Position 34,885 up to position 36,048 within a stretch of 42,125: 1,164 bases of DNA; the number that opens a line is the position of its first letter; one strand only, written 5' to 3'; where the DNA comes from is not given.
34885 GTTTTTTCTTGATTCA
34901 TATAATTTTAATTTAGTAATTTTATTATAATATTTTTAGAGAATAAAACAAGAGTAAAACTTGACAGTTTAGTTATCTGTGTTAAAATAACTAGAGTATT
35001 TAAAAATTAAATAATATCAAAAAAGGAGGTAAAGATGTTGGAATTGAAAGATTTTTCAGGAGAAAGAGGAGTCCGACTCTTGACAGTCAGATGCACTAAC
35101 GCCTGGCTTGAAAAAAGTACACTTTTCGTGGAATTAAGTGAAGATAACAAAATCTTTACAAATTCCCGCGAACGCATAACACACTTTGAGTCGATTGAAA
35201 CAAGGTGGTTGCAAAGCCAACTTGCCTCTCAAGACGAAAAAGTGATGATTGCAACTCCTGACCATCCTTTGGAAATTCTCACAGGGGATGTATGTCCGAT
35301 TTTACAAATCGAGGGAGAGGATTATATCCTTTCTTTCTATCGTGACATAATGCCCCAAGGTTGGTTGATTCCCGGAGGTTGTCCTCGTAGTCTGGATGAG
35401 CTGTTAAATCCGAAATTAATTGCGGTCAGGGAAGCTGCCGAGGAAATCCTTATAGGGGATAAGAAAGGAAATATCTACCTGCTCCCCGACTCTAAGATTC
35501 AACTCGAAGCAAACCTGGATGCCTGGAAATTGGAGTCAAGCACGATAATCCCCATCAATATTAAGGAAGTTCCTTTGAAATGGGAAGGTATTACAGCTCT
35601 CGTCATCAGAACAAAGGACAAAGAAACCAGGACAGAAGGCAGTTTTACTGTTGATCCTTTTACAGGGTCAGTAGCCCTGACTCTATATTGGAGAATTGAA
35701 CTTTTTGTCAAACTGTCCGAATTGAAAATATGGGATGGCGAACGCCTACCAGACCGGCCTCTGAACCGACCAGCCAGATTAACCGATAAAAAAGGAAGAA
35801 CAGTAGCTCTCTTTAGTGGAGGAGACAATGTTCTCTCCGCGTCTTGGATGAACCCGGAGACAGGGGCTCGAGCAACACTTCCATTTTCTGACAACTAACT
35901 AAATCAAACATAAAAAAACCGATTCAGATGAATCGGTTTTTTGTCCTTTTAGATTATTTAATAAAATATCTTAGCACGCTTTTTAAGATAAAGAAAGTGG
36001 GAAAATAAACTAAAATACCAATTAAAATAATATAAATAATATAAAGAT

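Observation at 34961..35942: Self-contained, compositionally foreign cassette encoding an orphan protein with a degenerate Nudix box, wedged between two glycan operons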

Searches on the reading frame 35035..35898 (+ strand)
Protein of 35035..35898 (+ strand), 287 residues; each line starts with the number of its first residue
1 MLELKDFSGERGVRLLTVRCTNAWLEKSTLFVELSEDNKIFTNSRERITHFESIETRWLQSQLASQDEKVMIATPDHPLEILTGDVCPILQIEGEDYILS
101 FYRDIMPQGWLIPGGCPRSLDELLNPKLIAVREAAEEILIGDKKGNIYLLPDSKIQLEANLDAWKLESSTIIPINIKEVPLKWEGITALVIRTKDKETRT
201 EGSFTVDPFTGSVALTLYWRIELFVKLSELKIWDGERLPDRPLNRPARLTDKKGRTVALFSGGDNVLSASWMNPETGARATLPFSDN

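Call 6: search_protein_families(library=pfam, proteins=[window:35035-35898:+], max_evalue=10)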
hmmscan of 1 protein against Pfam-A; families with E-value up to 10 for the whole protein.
window:35035-35898:+ (287 aa): 0 families

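Call 7: search_protein_families(library=padloc, proteins=[window:35035-35898:+], max_evalue=10)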
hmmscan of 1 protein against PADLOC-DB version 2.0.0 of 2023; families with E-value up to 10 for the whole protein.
window:35035-35898:+ (287 aa): 0 families

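Call 8: search_solved_structures(query=window:35035-35898:+, max_evalue=10, show_alignments=2)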
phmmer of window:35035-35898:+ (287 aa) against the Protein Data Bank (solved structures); distinct sequences matched with E-value up to 10: 15.
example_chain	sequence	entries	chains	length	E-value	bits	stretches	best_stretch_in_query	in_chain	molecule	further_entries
9t4d_A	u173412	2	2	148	0.26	13.6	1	87-143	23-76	Diphosphoinositol polyphosphate phosphohydrolase 1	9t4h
9t4c_A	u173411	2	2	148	0.4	13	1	87-145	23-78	Diphosphoinositol polyphosphate phosphohydrolase 1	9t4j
9t4k_A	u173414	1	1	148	0.43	12.9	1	87-144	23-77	Diphosphoinositol polyphosphate phosphohydrolase 1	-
9t48_A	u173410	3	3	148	0.44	12.9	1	87-144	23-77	Diphosphoinositol polyphosphate phosphohydrolase 1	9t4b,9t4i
9t4m_A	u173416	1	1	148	0.45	12.8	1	87-143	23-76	Diphosphoinositol polyphosphate phosphohydrolase 1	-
6pck_A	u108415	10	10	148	0.46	12.8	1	87-143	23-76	Diphosphoinositol polyphosphate phosphohydrolase 1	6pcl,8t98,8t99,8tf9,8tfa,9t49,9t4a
9t4f_A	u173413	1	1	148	0.47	12.8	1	87-143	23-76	Diphosphoinositol polyphosphate phosphohydrolase 1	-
9t4l_A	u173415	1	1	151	0.48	12.7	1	87-143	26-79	Diphosphoinositol polyphosphate phosphohydrolase 1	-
6wo7_A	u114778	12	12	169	0.52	12.6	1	87-143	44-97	Diphosphoinositol polyphosphate phosphohydrolase 1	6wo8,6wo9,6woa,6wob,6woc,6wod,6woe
7tn4_A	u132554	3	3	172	0.61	12.4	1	87-143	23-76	Diphosphoinositol polyphosphate phosphohydrolase 1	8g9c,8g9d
2duk_A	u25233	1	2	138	0.62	12.3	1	87-147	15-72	MS0616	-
7nnj_A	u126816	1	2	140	0.63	12.3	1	87-147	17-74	Diphosphoinositol polyphosphate phosphohydrolase 2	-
2fvv_A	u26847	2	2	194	0.67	12.2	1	87-143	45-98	Diphosphoinositol polyphosphate phosphohydrolase 1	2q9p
3mcf_A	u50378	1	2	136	0.72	12.1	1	87-147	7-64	Diphosphoinositol polyphosphate phosphohydrolase 3-alpha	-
5ltu_A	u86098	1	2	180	1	11.6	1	87-147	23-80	Diphosphoinositol polyphosphate phosphohydrolase 2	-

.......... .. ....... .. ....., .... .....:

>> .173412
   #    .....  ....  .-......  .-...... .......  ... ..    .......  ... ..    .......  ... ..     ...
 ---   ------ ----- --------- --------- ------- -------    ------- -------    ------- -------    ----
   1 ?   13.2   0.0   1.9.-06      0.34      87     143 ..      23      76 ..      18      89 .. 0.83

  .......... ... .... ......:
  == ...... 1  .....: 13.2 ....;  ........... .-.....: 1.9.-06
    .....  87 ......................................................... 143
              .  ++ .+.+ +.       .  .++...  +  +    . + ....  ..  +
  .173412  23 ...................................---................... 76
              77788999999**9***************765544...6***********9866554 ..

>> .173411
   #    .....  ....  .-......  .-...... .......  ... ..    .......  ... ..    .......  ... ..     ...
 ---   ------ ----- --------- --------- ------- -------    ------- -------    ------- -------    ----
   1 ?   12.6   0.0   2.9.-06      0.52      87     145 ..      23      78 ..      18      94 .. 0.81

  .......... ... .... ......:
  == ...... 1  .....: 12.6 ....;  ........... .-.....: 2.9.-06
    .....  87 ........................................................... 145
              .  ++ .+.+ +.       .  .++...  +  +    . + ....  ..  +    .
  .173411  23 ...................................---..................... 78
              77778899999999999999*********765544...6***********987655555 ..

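Call 10: find_homologous_proteins(query=window:35035-35898:+, max_evalue=0.001)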
Query window:35035-35898:+ (287 aa): 13 proteins with E <= 0.001 among 1722 candidates.
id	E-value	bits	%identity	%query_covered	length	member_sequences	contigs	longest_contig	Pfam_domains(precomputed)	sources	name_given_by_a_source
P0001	5.3e-172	589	91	100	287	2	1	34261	-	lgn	-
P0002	5.6e-99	349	54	99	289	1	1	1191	-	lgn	-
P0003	5.4e-80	287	50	98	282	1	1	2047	-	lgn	-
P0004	5.4e-77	277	49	97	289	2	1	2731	-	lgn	-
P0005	1.5e-74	269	47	97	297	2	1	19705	-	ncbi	-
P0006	9.5e-72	260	47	98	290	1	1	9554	-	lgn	-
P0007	1.9e-68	249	43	97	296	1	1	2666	-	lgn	-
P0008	1.9e-60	223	42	96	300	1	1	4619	-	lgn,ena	-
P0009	2.2e-59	219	43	93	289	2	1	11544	-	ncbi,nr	ncbi:MAG: hypothetical protein Q8P63_01440 [Candidatus Nealsonbacteria bacterium]|nr:hypothetical pr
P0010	4.2e-54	202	41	94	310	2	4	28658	-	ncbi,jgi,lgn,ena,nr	ncbi:hypothetical protein D4R86_00645 [bacterium]|nr:MAG: hypothetical protein D4R86_00645 [bacteriu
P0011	1.2e-52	197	41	94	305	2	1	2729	-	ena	-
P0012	6.5e-50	188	39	88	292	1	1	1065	-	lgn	-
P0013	5.1e-46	175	41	71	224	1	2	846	-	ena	-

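Call 11: search_protein_families(library=ncbifam, proteins=[window:35035-35898:+], max_evalue=10)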
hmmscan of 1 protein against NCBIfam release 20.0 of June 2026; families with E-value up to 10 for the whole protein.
window:35035-35898:+ (287 aa): 0 families

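Call 12: search_protein_families(library=phrogs, proteins=[window:35035-35898:+], max_evalue=10)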
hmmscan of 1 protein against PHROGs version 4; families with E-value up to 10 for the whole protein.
window:35035-35898:+ (287 aa): 1 family
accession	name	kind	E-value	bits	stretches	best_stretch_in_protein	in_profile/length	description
phrog_4345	-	unknown function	0.13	13.4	1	117-154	7-43/69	-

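Call 17: search_solved_structures(query=A1, max_evalue=10, show_alignments=3)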
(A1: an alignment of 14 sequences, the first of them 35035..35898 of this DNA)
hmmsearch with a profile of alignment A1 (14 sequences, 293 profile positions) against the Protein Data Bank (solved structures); distinct sequences matched with E-value up to 10: 15.
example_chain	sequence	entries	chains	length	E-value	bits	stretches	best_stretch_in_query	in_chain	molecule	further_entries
6wo7_A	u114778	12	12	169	0.24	13.6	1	93-154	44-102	Diphosphoinositol polyphosphate phosphohydrolase 1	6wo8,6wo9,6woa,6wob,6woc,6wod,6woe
9t4d_A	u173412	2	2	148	0.25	13.6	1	93-156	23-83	Diphosphoinositol polyphosphate phosphohydrolase 1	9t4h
9t48_A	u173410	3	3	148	0.26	13.5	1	93-157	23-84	Diphosphoinositol polyphosphate phosphohydrolase 1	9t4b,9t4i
9t4c_A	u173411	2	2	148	0.28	13.4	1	93-157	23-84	Diphosphoinositol polyphosphate phosphohydrolase 1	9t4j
9t4m_A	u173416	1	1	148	0.31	13.3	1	93-157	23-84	Diphosphoinositol polyphosphate phosphohydrolase 1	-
9t4f_A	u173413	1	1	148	0.31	13.2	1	93-156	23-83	Diphosphoinositol polyphosphate phosphohydrolase 1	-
9t4l_A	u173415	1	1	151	0.31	13.2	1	93-156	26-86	Diphosphoinositol polyphosphate phosphohydrolase 1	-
6pck_A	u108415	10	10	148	0.32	13.2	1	93-156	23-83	Diphosphoinositol polyphosphate phosphohydrolase 1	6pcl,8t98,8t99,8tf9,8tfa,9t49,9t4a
9t4k_A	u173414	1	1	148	0.33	13.2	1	93-154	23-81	Diphosphoinositol polyphosphate phosphohydrolase 1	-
2fvv_A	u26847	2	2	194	0.35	13.1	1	93-154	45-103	Diphosphoinositol polyphosphate phosphohydrolase 1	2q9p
7tn4_A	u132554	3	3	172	0.45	12.7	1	93-155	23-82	Diphosphoinositol polyphosphate phosphohydrolase 1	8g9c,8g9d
2duk_A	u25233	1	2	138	0.74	12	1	93-178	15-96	MS0616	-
3k0b_A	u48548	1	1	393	0.75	12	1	53-93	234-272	predicted N6-adenine-specific DNA methylase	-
7nnj_A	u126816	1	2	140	0.77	12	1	93-178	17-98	Diphosphoinositol polyphosphate phosphohydrolase 2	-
5ltu_A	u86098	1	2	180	1.4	11.1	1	93-178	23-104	Diphosphoinositol polyphosphate phosphohydrolase 2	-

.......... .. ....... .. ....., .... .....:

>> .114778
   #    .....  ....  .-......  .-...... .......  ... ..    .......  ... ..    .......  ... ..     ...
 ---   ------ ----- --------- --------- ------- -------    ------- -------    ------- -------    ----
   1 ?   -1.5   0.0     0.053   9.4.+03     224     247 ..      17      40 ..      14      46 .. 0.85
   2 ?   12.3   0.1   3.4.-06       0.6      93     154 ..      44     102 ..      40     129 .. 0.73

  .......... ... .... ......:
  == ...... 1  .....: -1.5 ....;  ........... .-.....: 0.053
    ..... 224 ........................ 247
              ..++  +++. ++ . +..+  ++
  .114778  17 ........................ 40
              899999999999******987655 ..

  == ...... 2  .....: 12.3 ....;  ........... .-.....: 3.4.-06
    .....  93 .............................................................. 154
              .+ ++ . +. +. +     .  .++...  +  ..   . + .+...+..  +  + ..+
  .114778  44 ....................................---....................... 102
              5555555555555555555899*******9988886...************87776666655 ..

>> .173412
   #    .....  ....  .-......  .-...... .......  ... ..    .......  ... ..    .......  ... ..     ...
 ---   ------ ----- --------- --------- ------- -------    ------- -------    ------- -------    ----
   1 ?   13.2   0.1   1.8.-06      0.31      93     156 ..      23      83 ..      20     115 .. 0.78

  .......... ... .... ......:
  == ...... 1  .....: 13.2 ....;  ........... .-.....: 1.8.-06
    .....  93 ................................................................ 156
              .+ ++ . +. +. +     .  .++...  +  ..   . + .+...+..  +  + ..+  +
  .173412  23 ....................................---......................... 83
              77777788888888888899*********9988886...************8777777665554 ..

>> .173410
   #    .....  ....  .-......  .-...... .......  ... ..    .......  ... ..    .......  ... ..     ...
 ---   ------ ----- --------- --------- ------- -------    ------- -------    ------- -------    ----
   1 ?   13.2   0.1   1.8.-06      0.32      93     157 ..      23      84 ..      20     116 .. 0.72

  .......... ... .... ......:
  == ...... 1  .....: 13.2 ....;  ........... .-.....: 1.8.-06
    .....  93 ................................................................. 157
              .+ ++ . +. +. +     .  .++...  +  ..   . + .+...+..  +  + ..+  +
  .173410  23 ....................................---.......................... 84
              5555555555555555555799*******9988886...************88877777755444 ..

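Call 18: find_encoding_contigs(protein=P0001, flank=10000, max_places=3)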
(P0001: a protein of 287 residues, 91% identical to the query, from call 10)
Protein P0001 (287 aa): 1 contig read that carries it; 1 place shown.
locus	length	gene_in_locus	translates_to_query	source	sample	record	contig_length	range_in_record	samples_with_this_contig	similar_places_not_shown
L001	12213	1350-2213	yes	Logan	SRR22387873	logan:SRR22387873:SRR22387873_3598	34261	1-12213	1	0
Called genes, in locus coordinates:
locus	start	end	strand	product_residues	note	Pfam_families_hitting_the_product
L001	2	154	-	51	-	?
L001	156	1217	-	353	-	PF01370:Epimerase, PF02719:Polysacc_synt_2 (weak), PF16363:GDP_Man_Dehyd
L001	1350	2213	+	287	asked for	-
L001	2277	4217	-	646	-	PF13522:GATase_6, PF13537:GATase_7, PF00733:Asn_synthase, PF24167:DUF7411 (faint)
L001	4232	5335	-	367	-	PF13439:Glyco_transf_4, PF13579:Glyco_trans_4_4, PF00534:Glycos_transf_1, PF13692:Glyco_trans_1_4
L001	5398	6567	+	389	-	PF13439:Glyco_transf_4 (weak), PF00534:Glycos_transf_1, PF13692:Glyco_trans_1_4, PF13524:Glyco_trans_1_2 (weak)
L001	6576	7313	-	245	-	PF00535:Glycos_transf_2, PF10111:Glyco_tranf_2_2 (weak)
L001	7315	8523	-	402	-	PF00534:Glycos_transf_1, PF13692:Glyco_trans_1_4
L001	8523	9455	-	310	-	PF00106:adh_short (weak), PF01073:3Beta_HSD, PF01370:Epimerase, PF02719:Polysacc_synt_2, PF04321:RmlD_sub_bind, PF16363:GDP_Man_Dehyd, PF13460:NAD_binding_10, PF07993:NAD_binding_4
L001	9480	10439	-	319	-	PF13489:Methyltransf_23, PF13649:Methyltransf_25 (weak), PF13847:Methyltransf_31, PF08241:Methyltransf_11, PF08242:Methyltransf_12 (weak)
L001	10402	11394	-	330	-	PF01073:3Beta_HSD, PF01370:Epimerase, PF02719:Polysacc_synt_2, PF04321:RmlD_sub_bind, PF05368:NmrA (weak), PF16363:GDP_Man_Dehyd, PF13460:NAD_binding_10, PF07993:NAD_binding_4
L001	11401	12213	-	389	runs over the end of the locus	PF02350:Epimerase_2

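Call 19: find_encoding_contigs(protein=P0005, flank=8000, max_places=3)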
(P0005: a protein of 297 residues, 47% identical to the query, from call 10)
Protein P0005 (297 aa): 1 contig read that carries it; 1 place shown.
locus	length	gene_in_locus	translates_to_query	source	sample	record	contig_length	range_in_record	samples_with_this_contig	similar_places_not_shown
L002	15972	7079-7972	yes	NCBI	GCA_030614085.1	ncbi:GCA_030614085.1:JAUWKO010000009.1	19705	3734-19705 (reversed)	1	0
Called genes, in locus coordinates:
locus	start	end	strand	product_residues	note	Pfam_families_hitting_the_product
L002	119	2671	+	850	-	PF02861:Clp_N (weak), PF01695:IstB_IS21 (faint), PF13191:AAA_16 (faint), PF17871:AAA_lid_9 (weak), PF00004:AAA (weak), PF07724:AAA_2, PF07728:AAA_5, PF10431:ClpB_D2-small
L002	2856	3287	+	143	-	PF02381:MraZ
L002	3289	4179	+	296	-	PF01795:Methyltransf_5, PF13847:Methyltransf_31 (faint)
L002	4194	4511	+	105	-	-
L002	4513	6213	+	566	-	PF03717:PBP_dimer, PF00905:Transpeptidase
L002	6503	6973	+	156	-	-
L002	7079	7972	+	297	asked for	-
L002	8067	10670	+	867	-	PF00690:Cation_ATPase_N, PF00122:E1-E2_ATPase, PF00702:Hydrolase, PF13246:Cation_ATPase, PF08282:Hydrolase_3 (faint), PF00689:Cation_ATPase_C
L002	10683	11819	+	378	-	PF01490:Aa_trans, PF03222:Trp_Tyr_perm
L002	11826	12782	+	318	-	PF01699:Na_Ca_ex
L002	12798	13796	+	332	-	PF02646:RmuC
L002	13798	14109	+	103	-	PF00829:Ribosomal_L21p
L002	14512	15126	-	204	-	PF21176:RecR_HhH, PF01751:Toprim, PF13662:Toprim_4, PF21175:RecR_C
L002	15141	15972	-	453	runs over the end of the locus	PF00772:DnaB, PF13481:AAA_25, PF03796:DnaB_C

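Call 20: find_encoding_contigs(protein=P0010, flank=8000, max_places=4)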
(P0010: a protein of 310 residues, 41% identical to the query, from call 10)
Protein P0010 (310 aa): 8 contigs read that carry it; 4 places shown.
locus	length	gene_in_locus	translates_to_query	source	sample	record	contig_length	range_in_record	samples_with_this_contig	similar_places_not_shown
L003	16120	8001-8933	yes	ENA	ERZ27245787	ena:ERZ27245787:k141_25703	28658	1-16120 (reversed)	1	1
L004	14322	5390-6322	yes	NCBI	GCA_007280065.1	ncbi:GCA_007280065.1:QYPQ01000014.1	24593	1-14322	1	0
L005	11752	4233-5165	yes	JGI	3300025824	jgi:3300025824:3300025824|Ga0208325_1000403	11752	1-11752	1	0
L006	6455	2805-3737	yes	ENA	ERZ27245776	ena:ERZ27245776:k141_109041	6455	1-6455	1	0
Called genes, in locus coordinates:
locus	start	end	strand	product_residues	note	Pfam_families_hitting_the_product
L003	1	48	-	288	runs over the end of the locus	PF02498:Bro-N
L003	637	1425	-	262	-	PF01712:dNK, PF02223:Thymidylate_kin (faint)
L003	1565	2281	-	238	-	PF01746:tRNA_m1G_MT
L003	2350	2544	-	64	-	-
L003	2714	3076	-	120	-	PF07650:KH_2 (weak), PF13083:KH_KhpA-B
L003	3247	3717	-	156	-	PF00886:Ribosomal_S16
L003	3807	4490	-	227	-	PF22935:RM44_endonuclase (faint), PF14622:Ribonucleas_3_3, PF00636:Ribonuclease_3, PF22892:DSRM_MRPL44 (faint), PF00035:dsrm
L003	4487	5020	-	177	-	PF01029:NusB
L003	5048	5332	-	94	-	PF01783:Ribosomal_L32p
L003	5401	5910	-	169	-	PF01569:PAP2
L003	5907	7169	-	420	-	PF07690:MFS_1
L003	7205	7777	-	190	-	PF01300:Sua5_yciO_yrdC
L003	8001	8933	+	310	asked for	-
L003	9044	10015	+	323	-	-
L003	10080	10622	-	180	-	PF00293:NUDIX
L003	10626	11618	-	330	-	PF01933:CofD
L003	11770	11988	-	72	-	-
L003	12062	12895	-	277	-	PF00483:NTP_transferase, PF12804:NTP_transf_3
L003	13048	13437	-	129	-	-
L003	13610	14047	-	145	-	-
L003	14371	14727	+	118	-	-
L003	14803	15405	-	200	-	-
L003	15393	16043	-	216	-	PF08843:AbiEii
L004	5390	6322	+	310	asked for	-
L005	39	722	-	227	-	PF22935:RM44_endonuclase (faint), PF14622:Ribonucleas_3_3, PF00636:Ribonuclease_3, PF22892:DSRM_MRPL44 (faint), PF00035:dsrm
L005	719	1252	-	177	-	PF01029:NusB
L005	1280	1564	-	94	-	PF01783:Ribosomal_L32p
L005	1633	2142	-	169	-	PF01569:PAP2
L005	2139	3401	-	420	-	PF07690:MFS_1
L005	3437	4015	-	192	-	PF01300:Sua5_yciO_yrdC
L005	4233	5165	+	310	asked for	-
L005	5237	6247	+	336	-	-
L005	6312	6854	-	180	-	PF00293:NUDIX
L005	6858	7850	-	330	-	PF01933:CofD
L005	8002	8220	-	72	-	-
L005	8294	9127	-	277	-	PF00483:NTP_transferase, PF12804:NTP_transf_3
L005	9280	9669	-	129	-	-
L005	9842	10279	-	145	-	-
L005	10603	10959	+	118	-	-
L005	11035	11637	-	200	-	-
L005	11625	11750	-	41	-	?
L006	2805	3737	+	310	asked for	-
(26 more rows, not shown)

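Call 21: predict_structure(alignment_id=A1)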
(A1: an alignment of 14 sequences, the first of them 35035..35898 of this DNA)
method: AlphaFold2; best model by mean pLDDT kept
length: 287 residues; sequences in the alignment: 14
mean_pLDDT: 91.9   pTM: 0.87
mean pLDDT of the five models: 91.9, 91.3, 89.5, 89.0, 86.7
residues with pLDDT >= 90: 222; 70-90: 59; 50-70: 5; < 50: 1
segments of 3 or more residues with pLDDT < 50: none
pLDDT, mean of each block of 10 residues (from residue 1): 82 82 97 94 90 94 94 96 92 97 86 91 90 94 95 91 90 92 90 92 93 95 95 92 94 96 93 94 78
secondary structure, 60 per line:
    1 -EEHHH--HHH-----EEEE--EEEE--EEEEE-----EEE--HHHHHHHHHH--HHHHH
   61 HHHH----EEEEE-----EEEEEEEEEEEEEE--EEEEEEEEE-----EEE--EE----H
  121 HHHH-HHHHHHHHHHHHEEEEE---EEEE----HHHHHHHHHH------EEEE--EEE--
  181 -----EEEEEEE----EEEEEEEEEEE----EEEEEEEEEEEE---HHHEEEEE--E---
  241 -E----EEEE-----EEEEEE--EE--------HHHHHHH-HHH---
elements in order: E17-20 E23-26 E29-33 E39-41 H44-53 H56-64 E69-73 E79-92 E95-103 E109-111 H120-124 H126-137 E138-142 E146-149 H154-163 E170-173 E176-178 E186-192 E197-207 E212-223 E230-234 E247-250 E256-261 H274-280

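Call 22: find_encoding_contigs(protein=P0009, flank=8000, max_places=2)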
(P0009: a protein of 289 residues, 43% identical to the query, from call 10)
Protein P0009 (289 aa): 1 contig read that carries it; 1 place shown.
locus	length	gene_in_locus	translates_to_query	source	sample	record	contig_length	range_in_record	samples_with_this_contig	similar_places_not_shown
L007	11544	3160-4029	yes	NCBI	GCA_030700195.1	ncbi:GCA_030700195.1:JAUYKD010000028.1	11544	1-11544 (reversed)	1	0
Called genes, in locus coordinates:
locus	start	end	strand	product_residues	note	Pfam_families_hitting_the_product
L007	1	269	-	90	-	PF13641:Glyco_tranf_2_3 (weak), PF00535:Glycos_transf_2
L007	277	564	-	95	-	-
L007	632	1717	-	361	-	PF00155:Aminotran_1_2, PF00266:Aminotran_5 (weak), PF01041:DegT_DnrJ_EryC1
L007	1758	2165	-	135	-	-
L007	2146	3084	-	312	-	PF01370:Epimerase, PF04321:RmlD_sub_bind, PF16363:GDP_Man_Dehyd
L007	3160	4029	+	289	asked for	-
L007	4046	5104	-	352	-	PF01370:Epimerase, PF04321:RmlD_sub_bind (weak), PF16363:GDP_Man_Dehyd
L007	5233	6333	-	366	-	PF13439:Glyco_transf_4 (weak), PF13579:Glyco_trans_4_4 (weak), PF20706:GT4-conflict (weak), PF00534:Glycos_transf_1, PF13692:Glyco_trans_1_4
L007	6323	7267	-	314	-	PF00535:Glycos_transf_2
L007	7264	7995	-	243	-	PF01522:Polysacc_deac_1, PF03065:Glyco_hydro_57, PF11959:DUF3473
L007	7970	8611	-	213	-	PF01209:Ubie_methyltran (faint), PF05148:Methyltransf_8 (weak), PF13489:Methyltransf_23 (weak), PF08241:Methyltransf_11, PF13649:Methyltransf_25, PF13847:Methyltransf_31 (weak)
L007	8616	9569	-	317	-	PF03706:LPG_synthase_TM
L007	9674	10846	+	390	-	PF13231:PMT_2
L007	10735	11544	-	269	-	PF02388:FemAB, PF13480:Acetyltransf_6, PF02388:FemAB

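Call 23: find_encoding_contigs(protein=P0006, flank=8000, max_places=2)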
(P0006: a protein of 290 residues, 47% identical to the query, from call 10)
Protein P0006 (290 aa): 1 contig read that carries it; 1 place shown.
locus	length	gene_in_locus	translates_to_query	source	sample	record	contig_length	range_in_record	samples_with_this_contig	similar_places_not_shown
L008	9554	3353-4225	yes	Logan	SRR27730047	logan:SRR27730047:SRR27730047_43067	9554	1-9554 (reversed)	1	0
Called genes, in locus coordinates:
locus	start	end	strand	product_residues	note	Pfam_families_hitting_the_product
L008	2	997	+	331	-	?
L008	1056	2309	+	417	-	PF26299:MurL_N, PF26298:MurL_epimerase_C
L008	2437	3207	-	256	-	PF00459:Inositol_P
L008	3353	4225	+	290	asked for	-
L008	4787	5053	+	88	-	-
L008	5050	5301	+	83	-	-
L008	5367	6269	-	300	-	PF00025:Arf (weak), PF00071:Ras (weak), PF00350:Dynamin_N (faint), PF01926:MMR_HSR1, PF02421:FeoB_N, PF00009:GTP_EFTU (weak), PF02824:TGS (faint)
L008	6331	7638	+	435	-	PF21799:MurD-like_N (weak), PF08245:Mur_ligase_M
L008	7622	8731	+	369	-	PF01098:FTSW_RODA_SPOVE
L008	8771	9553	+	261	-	?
